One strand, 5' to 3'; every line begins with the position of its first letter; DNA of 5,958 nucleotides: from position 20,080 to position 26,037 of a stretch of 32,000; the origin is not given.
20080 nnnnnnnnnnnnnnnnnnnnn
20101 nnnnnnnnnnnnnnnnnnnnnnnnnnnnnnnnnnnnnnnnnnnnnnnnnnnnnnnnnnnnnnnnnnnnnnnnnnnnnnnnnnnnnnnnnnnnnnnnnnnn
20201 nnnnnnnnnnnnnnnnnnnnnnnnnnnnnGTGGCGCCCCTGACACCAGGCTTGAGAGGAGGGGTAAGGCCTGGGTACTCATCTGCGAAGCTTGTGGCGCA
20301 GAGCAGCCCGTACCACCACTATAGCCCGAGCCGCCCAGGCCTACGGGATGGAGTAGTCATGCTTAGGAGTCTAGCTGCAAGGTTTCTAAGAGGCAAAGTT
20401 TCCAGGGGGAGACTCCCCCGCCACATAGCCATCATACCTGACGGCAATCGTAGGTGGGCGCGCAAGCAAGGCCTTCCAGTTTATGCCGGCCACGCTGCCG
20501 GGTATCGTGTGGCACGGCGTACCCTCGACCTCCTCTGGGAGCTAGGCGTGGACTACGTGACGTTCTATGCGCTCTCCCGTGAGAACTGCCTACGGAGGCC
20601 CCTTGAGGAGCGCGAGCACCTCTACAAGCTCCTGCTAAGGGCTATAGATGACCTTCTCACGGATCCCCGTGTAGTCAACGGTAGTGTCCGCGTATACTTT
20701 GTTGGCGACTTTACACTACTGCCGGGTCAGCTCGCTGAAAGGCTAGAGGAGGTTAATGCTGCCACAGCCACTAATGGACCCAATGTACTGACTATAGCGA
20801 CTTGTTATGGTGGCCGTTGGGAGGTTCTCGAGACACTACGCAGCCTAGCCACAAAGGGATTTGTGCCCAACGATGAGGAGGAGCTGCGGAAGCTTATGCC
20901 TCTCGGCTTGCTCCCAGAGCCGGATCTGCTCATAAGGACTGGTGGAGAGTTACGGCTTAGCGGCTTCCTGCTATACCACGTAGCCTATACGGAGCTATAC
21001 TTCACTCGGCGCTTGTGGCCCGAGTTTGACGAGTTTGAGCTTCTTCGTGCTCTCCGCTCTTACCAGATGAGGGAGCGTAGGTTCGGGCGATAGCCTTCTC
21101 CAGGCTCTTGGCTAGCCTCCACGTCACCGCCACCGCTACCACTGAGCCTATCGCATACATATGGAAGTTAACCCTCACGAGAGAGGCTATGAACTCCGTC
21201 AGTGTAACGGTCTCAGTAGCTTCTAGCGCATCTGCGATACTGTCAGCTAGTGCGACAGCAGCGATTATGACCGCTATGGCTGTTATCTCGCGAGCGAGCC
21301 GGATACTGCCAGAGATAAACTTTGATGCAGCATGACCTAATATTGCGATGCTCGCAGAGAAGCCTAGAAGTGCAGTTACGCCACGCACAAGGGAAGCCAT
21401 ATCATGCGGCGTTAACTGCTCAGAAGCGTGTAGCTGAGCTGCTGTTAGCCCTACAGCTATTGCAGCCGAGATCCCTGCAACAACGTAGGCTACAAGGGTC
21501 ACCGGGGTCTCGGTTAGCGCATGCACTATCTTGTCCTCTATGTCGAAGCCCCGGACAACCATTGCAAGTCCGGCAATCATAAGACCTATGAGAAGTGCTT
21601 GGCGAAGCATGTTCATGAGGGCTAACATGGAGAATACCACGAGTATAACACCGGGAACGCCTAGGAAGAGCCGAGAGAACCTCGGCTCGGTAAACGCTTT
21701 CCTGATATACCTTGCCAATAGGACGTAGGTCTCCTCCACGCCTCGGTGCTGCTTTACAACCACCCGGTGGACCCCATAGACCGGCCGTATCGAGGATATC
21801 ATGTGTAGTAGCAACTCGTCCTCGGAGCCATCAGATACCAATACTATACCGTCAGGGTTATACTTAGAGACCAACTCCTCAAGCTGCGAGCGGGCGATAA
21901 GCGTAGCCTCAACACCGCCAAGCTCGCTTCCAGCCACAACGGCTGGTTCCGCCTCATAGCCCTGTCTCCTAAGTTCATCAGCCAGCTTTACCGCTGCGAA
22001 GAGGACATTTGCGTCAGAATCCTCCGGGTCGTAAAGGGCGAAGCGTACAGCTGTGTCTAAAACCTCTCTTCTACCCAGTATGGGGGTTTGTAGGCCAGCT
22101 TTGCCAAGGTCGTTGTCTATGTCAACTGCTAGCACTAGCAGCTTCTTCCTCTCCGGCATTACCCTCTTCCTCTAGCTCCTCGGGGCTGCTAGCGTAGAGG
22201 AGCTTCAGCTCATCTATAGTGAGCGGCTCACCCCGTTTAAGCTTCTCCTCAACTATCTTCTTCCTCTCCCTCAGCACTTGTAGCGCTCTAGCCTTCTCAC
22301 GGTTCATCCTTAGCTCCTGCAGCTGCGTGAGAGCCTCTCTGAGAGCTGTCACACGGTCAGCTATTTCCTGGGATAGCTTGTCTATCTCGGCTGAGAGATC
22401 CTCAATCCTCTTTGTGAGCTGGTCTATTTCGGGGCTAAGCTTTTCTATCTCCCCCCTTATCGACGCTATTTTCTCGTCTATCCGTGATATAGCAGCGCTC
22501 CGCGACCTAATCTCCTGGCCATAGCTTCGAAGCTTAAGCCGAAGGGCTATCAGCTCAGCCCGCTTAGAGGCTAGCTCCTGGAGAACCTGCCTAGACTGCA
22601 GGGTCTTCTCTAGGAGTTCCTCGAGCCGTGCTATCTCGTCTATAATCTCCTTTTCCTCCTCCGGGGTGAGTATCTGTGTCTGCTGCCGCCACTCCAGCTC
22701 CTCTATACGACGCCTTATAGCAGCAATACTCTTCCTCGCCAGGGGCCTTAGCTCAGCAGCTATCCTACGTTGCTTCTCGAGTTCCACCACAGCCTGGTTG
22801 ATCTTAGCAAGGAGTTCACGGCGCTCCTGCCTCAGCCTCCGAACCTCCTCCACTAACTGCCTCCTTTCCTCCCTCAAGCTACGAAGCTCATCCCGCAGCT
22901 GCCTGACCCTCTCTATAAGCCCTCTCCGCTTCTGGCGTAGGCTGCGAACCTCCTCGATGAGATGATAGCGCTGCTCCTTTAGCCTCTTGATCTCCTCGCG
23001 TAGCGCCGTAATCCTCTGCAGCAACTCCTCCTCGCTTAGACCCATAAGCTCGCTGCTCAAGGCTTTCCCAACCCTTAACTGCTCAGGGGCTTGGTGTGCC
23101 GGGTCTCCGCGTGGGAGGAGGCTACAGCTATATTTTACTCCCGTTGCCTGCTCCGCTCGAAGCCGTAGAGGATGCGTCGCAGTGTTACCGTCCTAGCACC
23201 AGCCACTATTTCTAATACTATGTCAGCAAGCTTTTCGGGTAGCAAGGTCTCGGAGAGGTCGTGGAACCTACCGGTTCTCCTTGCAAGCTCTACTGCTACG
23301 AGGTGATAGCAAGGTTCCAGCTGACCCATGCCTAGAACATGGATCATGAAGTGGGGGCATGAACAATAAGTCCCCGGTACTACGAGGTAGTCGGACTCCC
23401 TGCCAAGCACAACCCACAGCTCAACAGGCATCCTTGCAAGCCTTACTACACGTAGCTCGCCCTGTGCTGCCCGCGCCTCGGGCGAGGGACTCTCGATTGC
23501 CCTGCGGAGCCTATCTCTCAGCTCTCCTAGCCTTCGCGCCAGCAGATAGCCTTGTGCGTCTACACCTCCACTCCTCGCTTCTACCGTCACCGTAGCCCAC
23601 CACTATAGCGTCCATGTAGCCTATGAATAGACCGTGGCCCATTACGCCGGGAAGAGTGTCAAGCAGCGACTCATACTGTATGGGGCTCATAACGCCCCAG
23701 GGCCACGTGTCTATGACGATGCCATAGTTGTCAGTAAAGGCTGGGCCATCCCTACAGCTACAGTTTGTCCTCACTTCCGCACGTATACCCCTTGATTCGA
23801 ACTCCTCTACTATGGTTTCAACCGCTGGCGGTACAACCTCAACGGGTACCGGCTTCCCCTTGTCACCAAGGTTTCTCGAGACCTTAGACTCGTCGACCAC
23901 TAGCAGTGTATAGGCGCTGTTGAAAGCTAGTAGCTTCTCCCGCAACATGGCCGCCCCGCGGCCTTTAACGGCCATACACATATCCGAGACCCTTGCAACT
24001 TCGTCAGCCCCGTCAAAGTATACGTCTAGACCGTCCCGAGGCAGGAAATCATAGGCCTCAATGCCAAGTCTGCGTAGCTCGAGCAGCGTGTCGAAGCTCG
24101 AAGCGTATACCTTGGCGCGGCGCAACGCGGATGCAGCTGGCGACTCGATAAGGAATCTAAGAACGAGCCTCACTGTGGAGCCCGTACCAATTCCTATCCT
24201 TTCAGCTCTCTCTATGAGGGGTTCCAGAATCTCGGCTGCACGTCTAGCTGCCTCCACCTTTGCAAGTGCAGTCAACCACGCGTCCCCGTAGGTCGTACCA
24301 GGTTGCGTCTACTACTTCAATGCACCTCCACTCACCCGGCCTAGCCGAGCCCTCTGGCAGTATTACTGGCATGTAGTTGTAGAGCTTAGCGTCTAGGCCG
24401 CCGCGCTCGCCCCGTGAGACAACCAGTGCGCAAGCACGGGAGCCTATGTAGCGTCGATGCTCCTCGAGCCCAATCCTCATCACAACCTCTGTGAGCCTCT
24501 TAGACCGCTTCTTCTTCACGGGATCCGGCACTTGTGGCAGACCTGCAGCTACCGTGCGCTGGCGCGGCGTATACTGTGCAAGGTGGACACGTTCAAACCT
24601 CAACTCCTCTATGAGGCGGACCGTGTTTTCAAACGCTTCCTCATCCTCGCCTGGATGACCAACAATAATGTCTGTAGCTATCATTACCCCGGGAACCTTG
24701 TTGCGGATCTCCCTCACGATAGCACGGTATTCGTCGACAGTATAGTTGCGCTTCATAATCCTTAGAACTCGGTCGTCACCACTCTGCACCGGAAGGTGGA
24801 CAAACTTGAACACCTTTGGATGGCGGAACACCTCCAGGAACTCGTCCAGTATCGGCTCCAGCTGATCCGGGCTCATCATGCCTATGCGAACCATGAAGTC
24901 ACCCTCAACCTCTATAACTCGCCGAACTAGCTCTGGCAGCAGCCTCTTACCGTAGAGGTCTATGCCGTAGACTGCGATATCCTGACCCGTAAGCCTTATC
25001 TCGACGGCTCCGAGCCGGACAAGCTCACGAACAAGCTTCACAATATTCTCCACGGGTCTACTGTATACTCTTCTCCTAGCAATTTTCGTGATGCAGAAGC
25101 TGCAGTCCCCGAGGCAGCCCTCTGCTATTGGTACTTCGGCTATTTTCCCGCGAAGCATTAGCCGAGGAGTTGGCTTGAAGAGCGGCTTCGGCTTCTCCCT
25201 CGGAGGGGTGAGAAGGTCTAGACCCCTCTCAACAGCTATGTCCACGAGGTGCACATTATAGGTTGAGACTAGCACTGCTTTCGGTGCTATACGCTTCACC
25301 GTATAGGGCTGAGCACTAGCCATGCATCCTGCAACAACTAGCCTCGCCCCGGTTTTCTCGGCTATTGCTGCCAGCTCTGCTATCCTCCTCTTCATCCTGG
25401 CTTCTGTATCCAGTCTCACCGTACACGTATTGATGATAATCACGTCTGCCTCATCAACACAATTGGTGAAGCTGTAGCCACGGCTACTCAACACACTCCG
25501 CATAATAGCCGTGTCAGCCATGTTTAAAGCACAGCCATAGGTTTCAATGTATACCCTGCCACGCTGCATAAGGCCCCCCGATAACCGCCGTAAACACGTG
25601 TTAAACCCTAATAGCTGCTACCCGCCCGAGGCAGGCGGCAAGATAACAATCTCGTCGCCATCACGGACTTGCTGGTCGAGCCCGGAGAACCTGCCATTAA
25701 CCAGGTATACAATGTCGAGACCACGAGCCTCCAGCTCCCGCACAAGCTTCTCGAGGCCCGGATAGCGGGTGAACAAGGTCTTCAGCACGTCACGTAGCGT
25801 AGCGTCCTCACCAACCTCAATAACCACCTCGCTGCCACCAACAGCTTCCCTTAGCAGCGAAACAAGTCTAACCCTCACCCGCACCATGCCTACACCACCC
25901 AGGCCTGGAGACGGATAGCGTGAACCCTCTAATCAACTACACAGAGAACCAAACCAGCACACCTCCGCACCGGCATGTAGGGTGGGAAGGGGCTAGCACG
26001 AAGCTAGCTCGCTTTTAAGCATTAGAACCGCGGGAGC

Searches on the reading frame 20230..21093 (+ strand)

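Call 64: search_protein_families(library=pfam, proteins=[window:20230-21093:+], max_evalue=0.001)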
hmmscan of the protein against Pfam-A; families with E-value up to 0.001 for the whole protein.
window:20230-21093:+ (287 aa): 1 family
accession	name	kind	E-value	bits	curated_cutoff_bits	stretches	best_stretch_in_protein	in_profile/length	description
PF01255.24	Prenyltransf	-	3.2e-63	213.7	27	1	69-286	1-219/219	Putative undecaprenyl diphosphate synthase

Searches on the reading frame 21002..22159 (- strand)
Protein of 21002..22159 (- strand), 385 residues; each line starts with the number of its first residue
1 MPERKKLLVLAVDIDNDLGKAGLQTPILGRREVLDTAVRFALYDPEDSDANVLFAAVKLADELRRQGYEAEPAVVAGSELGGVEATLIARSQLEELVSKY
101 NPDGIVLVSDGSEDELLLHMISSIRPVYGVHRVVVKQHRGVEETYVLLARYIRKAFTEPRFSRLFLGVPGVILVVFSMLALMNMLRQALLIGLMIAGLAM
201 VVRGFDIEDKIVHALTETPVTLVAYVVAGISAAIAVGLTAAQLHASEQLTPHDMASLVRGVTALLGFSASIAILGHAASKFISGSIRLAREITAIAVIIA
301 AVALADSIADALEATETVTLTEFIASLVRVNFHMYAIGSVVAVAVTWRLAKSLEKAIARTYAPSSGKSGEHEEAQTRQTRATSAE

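Call 64: search_protein_families(library=pfam, proteins=[window:21002-22159:-], max_evalue=0.001)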
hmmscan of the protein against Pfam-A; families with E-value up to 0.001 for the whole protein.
window:21002-22159:- (385 aa): 1 family
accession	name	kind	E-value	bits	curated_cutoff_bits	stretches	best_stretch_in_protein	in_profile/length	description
PF04123.18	DUF373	-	6.5e-82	276.1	28.3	1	6-325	1-320/335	Domain of unknown function (DUF373)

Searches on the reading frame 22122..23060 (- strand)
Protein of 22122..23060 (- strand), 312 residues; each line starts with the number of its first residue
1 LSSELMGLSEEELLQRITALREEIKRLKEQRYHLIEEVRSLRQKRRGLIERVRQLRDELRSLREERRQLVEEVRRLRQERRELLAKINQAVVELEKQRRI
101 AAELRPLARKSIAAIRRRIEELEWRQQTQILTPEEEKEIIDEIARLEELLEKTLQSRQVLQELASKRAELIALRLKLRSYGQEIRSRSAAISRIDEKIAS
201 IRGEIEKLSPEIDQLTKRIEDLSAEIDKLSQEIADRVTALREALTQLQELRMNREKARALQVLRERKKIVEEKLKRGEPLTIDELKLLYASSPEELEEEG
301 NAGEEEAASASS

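Call 64: search_protein_families(library=pfam, proteins=[window:22122-23060:-], max_evalue=0.001)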
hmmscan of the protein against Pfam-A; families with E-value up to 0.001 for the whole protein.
window:22122-23060:- (312 aa): 11 families
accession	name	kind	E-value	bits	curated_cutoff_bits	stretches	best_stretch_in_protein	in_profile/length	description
PF02403.27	Seryl_tRNA_N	-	4.3e-06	27.4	28.2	0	148-238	12-102/108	Seryl-tRNA synthetase N-terminal domain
PF06103.16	DUF948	-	6.1e-06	26.8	37.2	0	191-250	21-80/89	Bacterial protein of unknown function (DUF948)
PF06698.16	DUF1192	-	1.5e-05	25.4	25.5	1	4-31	16-43/58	Protein of unknown function (DUF1192)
PF05377.16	FlaC_arch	-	1.8e-05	25.5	27.8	0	197-243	1-46/55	Flagella accessory protein C (FlaC)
PF23435.1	DUF7121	-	0.00011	22.1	29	0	26-285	43-298/307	Family of unknown function (DUF7121)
PF07200.18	Mod_r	-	0.00028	21.3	30.1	1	8-91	12-95/146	Modifier of rudimentary (Mod(r)) protein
PF07889.17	DUF1664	-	0.00051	20.5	34.6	0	208-253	39-84/124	Protein of unknown function (DUF1664)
PF06818.20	Fez1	-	0.0006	20.8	34.4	1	155-264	18-127/199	Fez1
PF08614.16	ATG16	-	0.00062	20.4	33.7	0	12-85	113-186/200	Autophagy protein 16 (ATG16)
PF04513.17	Baculo_PEP_C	-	0.00088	19.8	38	0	189-248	38-98/140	Baculovirus polyhedron envelope protein, PEP, C terminus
PF05531.17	NPV_P10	-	0.00095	20.1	29.8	0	189-240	11-61/75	Nucleopolyhedrovirus P10 protein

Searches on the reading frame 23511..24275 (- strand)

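Call 64: search_protein_families(library=pfam, proteins=[window:23511-24275:-], max_evalue=0.001)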
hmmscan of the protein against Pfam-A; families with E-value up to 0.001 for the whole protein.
window:23511-24275:- (254 aa): 1 family
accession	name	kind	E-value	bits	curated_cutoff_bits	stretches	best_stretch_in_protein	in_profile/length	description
PF06026.20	Rib_5-P_isom_A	-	5.4e-42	143.8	26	1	57-231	3-173/173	Ribose 5-phosphate isomerase A (phosphoriboisomerase A)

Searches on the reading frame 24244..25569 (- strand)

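Call 64: search_protein_families(library=pfam, proteins=[window:24244-25569:-], max_evalue=0.001)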
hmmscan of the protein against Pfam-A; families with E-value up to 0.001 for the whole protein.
window:24244-25569:- (441 aa): 2 families
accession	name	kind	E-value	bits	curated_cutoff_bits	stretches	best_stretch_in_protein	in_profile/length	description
PF04055.27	Radical_SAM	-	7.7e-27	94.9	29.5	1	147-320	2-166/166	Radical SAM superfamily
PF00919.26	UPF0004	-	1.5e-24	86.3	27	1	5-99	1-94/98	Uncharacterized protein family UPF0004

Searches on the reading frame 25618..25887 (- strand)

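Call 64: search_protein_families(library=pfam, proteins=[window:25618-25887:-], max_evalue=0.001)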
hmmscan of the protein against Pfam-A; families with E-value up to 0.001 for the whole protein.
window:25618-25887:- (89 aa): 1 family
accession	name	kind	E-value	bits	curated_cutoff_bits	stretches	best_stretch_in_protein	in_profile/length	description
PF02597.26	ThiS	-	4.7e-14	53.1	22.5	1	6-89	1-76/76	ThiS family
